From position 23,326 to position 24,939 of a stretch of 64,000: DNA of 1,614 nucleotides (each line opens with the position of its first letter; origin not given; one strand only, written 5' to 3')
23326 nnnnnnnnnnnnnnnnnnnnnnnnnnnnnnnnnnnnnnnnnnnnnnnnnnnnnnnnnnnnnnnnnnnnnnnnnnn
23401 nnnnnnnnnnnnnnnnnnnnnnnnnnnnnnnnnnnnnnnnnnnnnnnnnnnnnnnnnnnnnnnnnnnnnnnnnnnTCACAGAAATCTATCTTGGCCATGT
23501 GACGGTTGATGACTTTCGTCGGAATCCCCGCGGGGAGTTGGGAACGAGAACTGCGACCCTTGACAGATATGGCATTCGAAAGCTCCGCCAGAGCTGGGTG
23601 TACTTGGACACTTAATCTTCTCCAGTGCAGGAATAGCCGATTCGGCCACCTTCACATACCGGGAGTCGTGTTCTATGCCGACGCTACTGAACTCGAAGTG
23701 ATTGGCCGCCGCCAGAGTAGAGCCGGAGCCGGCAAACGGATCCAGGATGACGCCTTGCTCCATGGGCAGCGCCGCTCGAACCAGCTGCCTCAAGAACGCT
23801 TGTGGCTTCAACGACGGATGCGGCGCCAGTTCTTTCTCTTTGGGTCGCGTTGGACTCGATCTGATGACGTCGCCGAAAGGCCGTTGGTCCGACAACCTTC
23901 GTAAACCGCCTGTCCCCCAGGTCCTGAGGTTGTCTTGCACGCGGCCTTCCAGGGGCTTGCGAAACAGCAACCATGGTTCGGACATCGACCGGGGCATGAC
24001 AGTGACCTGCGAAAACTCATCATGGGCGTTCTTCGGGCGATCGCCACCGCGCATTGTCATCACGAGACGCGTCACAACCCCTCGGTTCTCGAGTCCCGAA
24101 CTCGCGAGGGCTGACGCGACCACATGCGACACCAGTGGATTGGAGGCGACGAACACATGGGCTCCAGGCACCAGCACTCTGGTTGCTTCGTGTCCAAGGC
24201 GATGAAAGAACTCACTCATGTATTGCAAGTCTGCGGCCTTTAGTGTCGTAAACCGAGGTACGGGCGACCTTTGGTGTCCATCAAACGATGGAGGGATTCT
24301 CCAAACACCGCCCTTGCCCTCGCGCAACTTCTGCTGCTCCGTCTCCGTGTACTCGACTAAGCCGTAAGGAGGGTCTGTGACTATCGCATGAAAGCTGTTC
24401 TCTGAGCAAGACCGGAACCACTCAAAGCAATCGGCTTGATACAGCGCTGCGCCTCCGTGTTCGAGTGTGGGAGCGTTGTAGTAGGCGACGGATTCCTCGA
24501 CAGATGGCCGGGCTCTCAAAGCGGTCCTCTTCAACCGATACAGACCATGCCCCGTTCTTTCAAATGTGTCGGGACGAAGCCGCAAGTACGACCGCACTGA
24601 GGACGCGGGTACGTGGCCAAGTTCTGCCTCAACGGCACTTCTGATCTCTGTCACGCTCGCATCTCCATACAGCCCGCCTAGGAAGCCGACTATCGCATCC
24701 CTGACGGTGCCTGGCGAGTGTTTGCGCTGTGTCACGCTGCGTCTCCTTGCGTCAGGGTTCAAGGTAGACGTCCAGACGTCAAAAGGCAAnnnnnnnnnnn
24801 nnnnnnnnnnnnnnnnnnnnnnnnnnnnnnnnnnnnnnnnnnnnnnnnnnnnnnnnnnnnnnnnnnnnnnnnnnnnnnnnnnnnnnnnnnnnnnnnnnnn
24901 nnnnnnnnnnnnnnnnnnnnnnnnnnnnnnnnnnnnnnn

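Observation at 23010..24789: Low-GC Type II R-M pair: PD-ExK endonuclease convergent with, and overlapping, a beta-class MTase carrying an N-terminal extension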

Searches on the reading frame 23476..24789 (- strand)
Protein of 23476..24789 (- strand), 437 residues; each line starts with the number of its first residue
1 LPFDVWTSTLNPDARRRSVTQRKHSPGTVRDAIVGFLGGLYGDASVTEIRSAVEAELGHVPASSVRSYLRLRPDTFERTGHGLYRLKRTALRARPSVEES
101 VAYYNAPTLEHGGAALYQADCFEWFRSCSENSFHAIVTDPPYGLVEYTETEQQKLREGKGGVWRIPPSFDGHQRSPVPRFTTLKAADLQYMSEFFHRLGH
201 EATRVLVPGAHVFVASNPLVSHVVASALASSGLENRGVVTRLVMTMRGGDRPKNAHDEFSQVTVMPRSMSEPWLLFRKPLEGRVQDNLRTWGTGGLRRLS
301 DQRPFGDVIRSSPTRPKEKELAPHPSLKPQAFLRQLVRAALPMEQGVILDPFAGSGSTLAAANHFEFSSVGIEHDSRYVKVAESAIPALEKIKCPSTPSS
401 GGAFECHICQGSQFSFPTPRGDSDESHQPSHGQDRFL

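Call 3: search_protein_families(library=pfam, proteins=[window:23476-24789:-], max_evalue=0.01)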
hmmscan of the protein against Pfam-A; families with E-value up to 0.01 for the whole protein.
window:23476-24789:- (437 aa): 2 families
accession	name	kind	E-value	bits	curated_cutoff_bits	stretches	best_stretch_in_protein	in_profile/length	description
PF01555.25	N6_N4_Mtase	-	4e-19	69.9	26.7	1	134-383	2-220/221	DNA methylase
PF01170.24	UPF0020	-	0.00028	21.1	22.3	0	126-154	116-143/197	RMKL-like, methyltransferase domain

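Call 4: search_protein_families(library=ncbifam, proteins=[window:23476-24789:-], max_evalue=0.01)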
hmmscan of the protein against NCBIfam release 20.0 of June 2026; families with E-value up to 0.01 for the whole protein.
window:23476-24789:- (437 aa): 4 families
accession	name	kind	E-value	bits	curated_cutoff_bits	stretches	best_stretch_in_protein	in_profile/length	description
NF050803.1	DnaMtaseCcrMCaul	equivalog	2.4e-13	49.8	830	1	320-393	182-254/350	adenine-specific DNA-methyltransferase CcrM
NF008572.0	PRK11524.1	equivalog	9.4e-13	47.9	292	1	306-382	177-252/294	adenine-specific DNA-methyltransferase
NF010253.0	PRK13699.1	subfamily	2.8e-09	37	244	1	323-391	143-210/226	DNA methyltransferase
TIGR01177.1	TIGR01177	hypoth_equivalog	6.2e-05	22.5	316.55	0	129-155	245-272/330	TIGR01177 family methyltransferase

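Call 7: search_protein_families(library=padloc, proteins=[window:23476-24789:-], max_evalue=0.1)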
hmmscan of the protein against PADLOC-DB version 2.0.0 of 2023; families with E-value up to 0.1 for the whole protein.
window:23476-24789:- (437 aa): 54 families (the best 25 are shown)
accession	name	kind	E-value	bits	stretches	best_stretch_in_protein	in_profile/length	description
PDLC03215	MTase_II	-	3.3e-107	356.3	1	121-390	56-325/331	Type II methyltransferase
PDLC03371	MTase_II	-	6.4e-26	89.4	1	113-389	10-255/260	Type II methyltransferase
PDLC03299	MTase_II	-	4.4e-16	57.2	1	306-385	178-256/296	Type II methyltransferase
PDLC03216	MTase_II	-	3.5e-14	50.6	1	324-392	194-261/364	Type II methyltransferase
PDLC03320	MTase_II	-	8.4e-14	49.4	2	316-395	205-283/289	Type II methyltransferase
PDLC03228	MTase_II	-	9.3e-14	49.8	2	324-389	144-208/227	Type II methyltransferase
PDLC03265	MTase_II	-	2e-13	48.5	2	299-384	245-326/333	Type II methyltransferase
PDLC03353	MTase_II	-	4.2e-13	47.4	2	317-386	182-250/260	Type II methyltransferase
PDLC03738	oMTase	-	1.3e-12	45.2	1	323-392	203-271/376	orphan methyltransferase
PDLC03350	MTase_II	-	9e-12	43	1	322-388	232-297/312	Type II methyltransferase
PDLC03387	MTase_II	-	5.6e-11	40.1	2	323-386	213-275/289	Type II methyltransferase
PDLC03229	MTase_II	-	1.7e-10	38.2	1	288-381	307-395/436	Type II methyltransferase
PDLC03339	MTase_II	-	1e-09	35.7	1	303-386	189-271/399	Type II methyltransferase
PDLC03300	MTase_II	-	2e-08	31.7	2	315-382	206-272/302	Type II methyltransferase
PDLC03224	MTase_II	-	1.1e-07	29.2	1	335-373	84-122/481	Type II methyltransferase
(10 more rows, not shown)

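Call 8: search_protein_families(library=phrogs, proteins=[window:23476-24789:-], max_evalue=0.1)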
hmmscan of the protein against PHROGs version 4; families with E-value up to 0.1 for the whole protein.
window:23476-24789:- (437 aa): 15 families
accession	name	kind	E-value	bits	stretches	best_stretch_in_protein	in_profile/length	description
phrog_67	-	other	3.9e-29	103.2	1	105-384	115-341/743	DNA methyltransferase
phrog_498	-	other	1.8e-15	57.5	1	132-383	222-417/633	DNA methyltransferase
phrog_3008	-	other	2.4e-14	54.2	1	294-385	139-210/244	DNA methyltransferase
phrog_23148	-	unknown function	2.1e-08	35.3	1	317-399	78-155/165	-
phrog_23085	-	unknown function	9.3e-08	32.8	1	318-382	38-101/138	-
phrog_6025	-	other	1e-06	29.5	1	113-149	11-47/192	DNA methyltransferase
phrog_18293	-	other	2.1e-06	28.7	1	318-393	40-114/119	methyltransferase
phrog_6952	-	other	8.5e-06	26.7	1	322-377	112-166/181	DNA methyltransferase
phrog_8769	-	other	1.2e-05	26.1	1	333-382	1-49/71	methyltransferase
phrog_18146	-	other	0.00026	21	1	341-375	66-100/452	DNA methyltransferase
phrog_12862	-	unknown function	0.0014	19.6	1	115-147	4-36/149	-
phrog_10183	-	other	0.0014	17.9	0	321-373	92-144/889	DNA methyltransferase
phrog_3820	-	other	0.02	15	0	344-393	67-117/255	DNA methyltransferase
phrog_12517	-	unknown function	0.06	13.5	0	344-389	105-150/316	-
phrog_2713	-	unknown function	0.082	12.9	0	329-364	197-232/520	-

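Call 9: find_homologous_proteins(query=window:23476-24789:-)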
Query window:23476-24789:- (437 aa): 8000 proteins with E <= 0.001 among 8000 candidates; the best 120 are listed.
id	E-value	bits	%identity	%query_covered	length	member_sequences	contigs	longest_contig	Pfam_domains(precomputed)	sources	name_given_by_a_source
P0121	3.7e-284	960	100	96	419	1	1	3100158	PF01555.25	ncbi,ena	-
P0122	2.1e-224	763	79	95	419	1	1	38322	PF01170.25,PF01555.25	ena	-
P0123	2.8e-223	760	79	96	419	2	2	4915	PF01555.25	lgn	-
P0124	5.3e-223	759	79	96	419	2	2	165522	PF01555.25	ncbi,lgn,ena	-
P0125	6.0e-220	749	79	94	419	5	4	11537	PF01555.25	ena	-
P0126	8.5e-219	745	76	96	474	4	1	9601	PF01555.25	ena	-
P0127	8.0e-200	682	74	92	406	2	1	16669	PF01555.25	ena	-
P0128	1.9e-198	678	78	86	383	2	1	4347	PF01555.25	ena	-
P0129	1.7e-195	668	76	85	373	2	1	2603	PF01555.25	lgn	-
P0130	1.6e-188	645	70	94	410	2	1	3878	PF01555.25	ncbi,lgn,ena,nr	ncbi:MAG: site-specific DNA-methyltransferase [Rhodospirillaceae bacterium]|nr:site-specific DNA-met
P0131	3.2e-187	641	73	89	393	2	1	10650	PF01555.25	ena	-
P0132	1.1e-186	639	70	90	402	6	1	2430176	PF01555.25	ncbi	-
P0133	1.5e-186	639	72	89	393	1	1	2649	PF01555.25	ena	-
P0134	2.8e-184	631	70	89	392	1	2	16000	PF01555.25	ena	-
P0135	3.7e-184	631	71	89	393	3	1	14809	PF01555.25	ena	-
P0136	9.6e-184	629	71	89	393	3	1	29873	PF01555.25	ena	-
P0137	9.6e-184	629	70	90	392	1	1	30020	PF01170.25,PF01555.25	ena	-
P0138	2.2e-183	628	70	89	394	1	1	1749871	PF01555.25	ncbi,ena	-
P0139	3.3e-183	628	71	89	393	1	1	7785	PF01555.25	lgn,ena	-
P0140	6.2e-183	627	71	89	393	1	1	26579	PF01555.25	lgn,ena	-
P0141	7.7e-183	626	70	90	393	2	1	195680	PF01555.25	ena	-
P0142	9.0e-183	626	70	90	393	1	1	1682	PF01555.25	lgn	-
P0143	4.4e-182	624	71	89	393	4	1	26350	PF01555.25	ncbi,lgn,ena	-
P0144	5.9e-182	623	71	89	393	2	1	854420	PF01555.25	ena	-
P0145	2.3e-181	622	70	89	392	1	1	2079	PF01555.25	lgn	-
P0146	3.2e-181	621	71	89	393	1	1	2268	PF01555.25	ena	-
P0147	4.0e-181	621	69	90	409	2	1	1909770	PF01555.25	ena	-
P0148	1.5e-180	619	70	89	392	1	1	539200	PF01555.25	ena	-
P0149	1.0e-179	616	69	90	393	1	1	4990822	PF01555.25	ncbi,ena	-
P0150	2.3e-179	615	68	90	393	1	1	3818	PF01555.25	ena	-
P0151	3.7e-179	614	70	90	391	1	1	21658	PF01555.25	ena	-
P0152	3.8e-179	614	69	90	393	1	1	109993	PF01555.25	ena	-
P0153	6.0e-178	610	69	89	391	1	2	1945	PF01555.25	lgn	-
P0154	7.2e-178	610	69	89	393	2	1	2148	PF01555.25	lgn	-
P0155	1.0e-177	610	69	90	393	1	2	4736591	PF01555.25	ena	-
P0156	1.0e-177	610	70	89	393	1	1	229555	PF01555.25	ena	-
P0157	1.9e-177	609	68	90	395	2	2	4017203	PF01555.25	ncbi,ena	-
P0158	4.3e-177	607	69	90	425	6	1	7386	PF01555.25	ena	-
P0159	3.2e-176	605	66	89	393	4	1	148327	PF01555.25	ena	-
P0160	2.9e-174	598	67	93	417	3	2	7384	PF01555.25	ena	-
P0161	6.1e-174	597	67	89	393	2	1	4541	PF01555.25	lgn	-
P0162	6.8e-173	594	66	93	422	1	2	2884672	PF01555.25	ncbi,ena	-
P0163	2.4e-170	585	69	88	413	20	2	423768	PF01555.25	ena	-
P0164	4.5e-170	584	68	88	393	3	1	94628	PF01555.25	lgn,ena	-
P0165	1.6e-169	582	68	89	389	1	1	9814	PF01555.25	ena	-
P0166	3.9e-169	581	67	88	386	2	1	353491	PF01555.25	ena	-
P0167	1.0e-168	580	66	89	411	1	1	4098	PF01555.25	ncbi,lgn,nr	ncbi:MAG: DNA methyltransferase [Gemmatimonadetes bacterium]|nr:DNA methyltransferase [Gemmatimonado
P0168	1.2e-168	580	66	90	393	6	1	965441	PF01555.25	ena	-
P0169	1.9e-168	579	66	89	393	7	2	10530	PF01555.25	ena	-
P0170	8.8e-168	577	69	85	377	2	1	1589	PF01555.25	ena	-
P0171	2.3e-166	572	67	88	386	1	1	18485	PF01555.25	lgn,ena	-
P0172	4.1e-166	571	63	91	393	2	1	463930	PF01555.25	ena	-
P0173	2.1e-157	543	63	87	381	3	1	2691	PF01555.25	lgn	-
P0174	1.5e-156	540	75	70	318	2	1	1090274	PF01555.25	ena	-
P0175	4.6e-156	538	73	72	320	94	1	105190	PF01555.25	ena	-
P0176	7.9e-155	534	72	72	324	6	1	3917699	PF01555.25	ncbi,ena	-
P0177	2.0e-154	533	71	73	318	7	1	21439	PF01555.25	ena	-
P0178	1.2e-153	530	65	83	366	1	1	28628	PF01555.25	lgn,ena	-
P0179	1.6e-153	530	74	69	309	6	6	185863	PF01555.25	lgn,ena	-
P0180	8.5e-153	527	73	71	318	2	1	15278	PF01555.25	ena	-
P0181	1.1e-152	527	73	71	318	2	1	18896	PF01170.25,PF01555.25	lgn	-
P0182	1.2e-152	527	74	71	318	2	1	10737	PF01555.25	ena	-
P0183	1.8e-152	526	74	69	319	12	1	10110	PF01170.25,PF01555.25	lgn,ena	-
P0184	3.7e-152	525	74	70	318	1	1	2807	PF01555.25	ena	-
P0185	5.3e-152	525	74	68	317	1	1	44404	PF01555.25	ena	-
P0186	7.0e-152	524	73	70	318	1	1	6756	PF01555.25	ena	-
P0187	4.2e-151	522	71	72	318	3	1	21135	PF01555.25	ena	-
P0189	4.7e-150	518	72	71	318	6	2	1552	PF01555.25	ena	-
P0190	1.0e-149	517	72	71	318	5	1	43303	PF01555.25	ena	-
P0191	1.0e-149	517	72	70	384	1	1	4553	PF01555.25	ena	-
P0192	1.2e-149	517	72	70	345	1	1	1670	PF01555.25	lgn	-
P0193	1.5e-149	517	70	72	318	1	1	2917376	PF01555.25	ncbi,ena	-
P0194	2.1e-149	516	73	69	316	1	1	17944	PF01555.25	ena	-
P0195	2.4e-149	516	71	70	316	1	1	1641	PF01555.25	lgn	-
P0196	4.0e-149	515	69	72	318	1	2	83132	PF01555.25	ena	-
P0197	2.6e-148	513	64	81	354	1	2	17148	PF01555.25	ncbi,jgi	-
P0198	1.3e-147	510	62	85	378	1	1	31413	PF01555.25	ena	-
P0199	3.1e-147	509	63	86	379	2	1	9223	PF01555.25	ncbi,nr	ncbi:MAG TPA: site-specific DNA-methyltransferase [Rhodothermales bacterium]|nr:site-specific DNA-me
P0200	3.4e-147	509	69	72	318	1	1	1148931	PF01555.25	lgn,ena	-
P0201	1.0e-146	507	63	85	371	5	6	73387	PF01555.25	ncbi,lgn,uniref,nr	ncbi:DNA-methyltransferase [Burkholderia cepacia]|uniref:Methyltransferase n=1 Tax=Burkholderia cepa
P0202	1.2e-146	507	64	85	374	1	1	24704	PF01555.25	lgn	-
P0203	1.3e-146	507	70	70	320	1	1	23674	PF01555.25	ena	-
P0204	4.1e-146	505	71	70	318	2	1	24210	PF01555.25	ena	-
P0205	1.3e-145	504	63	84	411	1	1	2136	PF01555.25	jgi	-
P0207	1.8e-145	503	62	85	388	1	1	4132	PF01555.25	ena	-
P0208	2.0e-145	503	59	88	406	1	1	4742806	PF01555.25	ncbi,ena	-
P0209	2.1e-145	503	63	85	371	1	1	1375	PF01555.25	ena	-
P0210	2.1e-145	503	62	84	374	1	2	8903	PF01555.25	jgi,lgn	jgi:DNA modification methylase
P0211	2.6e-145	503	61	88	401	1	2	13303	PF01555.25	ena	-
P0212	3.0e-145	503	62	86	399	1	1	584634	PF01555.25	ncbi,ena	-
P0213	4.1e-145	502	70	69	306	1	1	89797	PF01555.25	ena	-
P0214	5.0e-145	502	70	70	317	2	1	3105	PF01555.25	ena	-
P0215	5.2e-145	502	61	85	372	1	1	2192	PF01555.25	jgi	jgi:DNA modification methylase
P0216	6.4e-145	501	62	85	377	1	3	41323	PF01555.25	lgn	-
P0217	8.2e-145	501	61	84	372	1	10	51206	PF01555.25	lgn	-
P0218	8.5e-145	501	63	85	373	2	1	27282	PF01555.25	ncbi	-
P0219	1.4e-144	500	60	86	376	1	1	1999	PF01555.25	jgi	jgi:site-specific DNA-methyltransferase (adenine-specific)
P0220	1.8e-144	500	62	86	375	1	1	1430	PF01555.25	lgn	-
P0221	1.8e-144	500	60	85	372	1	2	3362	PF01555.25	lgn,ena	-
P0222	1.9e-144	500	63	85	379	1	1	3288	PF01555.25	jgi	jgi:site-specific DNA-methyltransferase (adenine-specific)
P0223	2.0e-144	500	62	84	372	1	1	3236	PF01555.25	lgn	-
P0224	2.0e-144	500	62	86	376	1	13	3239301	PF01555.25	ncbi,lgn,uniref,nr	ncbi:site-specific DNA-methyltransferase [Burkholderia multivorans]|uniref:DNA-methyltransferase n=1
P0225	2.3e-144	500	62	85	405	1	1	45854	PF01555.25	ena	-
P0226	3.0e-144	499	62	86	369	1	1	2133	PF01555.25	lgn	-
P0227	3.5e-144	499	63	85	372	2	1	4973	PF01555.25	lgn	-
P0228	4.1e-144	499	62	84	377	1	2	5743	PF01555.25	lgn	-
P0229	4.2e-144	499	62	85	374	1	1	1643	PF01555.25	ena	-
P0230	5.9e-144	498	62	88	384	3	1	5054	PF01555.25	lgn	-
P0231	6.0e-144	498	60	86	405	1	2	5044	PF01555.25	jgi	jgi:DNA modification methylase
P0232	6.4e-144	498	61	86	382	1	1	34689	PF01555.25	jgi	jgi:DNA modification methylase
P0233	6.9e-144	498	62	86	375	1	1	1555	PF01555.25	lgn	-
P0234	7.0e-144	498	62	86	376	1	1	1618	PF01555.25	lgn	-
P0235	7.6e-144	498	60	85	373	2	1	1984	PF01555.25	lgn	-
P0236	9.0e-144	498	68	72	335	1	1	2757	PF01555.25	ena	-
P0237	1.0e-143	498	62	84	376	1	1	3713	PF01555.25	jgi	jgi:DNA modification methylase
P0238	1.1e-143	497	63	84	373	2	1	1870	PF01555.25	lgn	-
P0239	1.1e-143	497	62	85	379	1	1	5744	PF01555.25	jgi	jgi:DNA modification methylase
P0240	1.4e-143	497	69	70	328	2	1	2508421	PF01555.25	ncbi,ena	-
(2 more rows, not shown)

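Call 12: find_encoding_contigs(protein=P0121, flank=6000, max_places=3)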
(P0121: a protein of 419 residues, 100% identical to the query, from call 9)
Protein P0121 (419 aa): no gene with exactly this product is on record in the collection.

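Call 13: find_encoding_contigs(protein=P0124, flank=6000, max_places=3)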
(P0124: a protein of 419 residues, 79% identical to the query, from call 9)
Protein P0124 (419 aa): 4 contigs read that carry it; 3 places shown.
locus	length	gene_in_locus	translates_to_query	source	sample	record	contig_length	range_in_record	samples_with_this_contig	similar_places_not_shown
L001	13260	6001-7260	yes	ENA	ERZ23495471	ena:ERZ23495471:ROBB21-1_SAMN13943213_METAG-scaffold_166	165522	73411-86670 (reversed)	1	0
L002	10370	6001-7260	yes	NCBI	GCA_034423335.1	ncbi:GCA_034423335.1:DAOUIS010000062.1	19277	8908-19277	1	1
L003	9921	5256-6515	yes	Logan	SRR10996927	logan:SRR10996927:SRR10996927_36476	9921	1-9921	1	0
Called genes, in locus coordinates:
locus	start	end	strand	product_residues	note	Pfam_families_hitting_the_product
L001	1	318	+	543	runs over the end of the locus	PF13407:Peripla_BP_4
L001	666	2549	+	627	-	PF01558:POR, PF01855:POR_N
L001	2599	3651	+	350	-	PF02775:TPP_enzyme_C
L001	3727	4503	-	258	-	PF00106:adh_short, PF08659:KR, PF01370:Epimerase (weak), PF13561:adh_short_C2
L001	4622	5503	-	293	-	PF01694:Rhomboid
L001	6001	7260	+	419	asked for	PF01555:N6_N4_Mtase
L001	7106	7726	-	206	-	-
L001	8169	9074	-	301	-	-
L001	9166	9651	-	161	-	-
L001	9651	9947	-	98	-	-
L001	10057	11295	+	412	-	PF00296:Bac_luciferase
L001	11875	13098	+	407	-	PF00296:Bac_luciferase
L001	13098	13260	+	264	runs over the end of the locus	PF00561:Abhydrolase_1, PF12697:Abhydrolase_6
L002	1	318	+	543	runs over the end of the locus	PF13407:Peripla_BP_4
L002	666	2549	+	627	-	PF01558:POR, PF01855:POR_N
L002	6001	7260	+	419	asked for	PF01555:N6_N4_Mtase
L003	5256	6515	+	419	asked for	PF01555:N6_N4_Mtase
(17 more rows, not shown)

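Call 14: find_encoding_contigs(protein=P0138, flank=6000, max_places=3)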
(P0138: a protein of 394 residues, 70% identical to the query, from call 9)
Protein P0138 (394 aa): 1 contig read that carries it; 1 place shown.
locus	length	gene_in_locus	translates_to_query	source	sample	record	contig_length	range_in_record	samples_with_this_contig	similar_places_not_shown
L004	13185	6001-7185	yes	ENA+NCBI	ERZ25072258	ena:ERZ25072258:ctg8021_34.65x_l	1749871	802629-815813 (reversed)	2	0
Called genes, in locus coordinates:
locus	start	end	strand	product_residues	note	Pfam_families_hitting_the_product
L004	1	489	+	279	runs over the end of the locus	PF06426:SATase_N, PF00132:Hexapep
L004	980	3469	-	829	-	PF13640:2OG-FeII_Oxy_3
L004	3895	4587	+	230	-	-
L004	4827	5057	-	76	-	-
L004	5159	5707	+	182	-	-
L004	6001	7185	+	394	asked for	PF01555:N6_N4_Mtase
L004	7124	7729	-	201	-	-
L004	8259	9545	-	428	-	PF00364:Biotin_lipoyl, PF25997:BSH_YhbJ (weak), PF02817:E3_binding, PF00198:2-oxoacid_dh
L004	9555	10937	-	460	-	PF00364:Biotin_lipoyl, PF25997:BSH_YhbJ (weak), PF02779:Transket_pyr, PF02780:Transketolase_C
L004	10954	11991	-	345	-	PF00676:E1_dh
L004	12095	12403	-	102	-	PF04977:DivIC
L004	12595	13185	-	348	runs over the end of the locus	PF05544:Pro_racemase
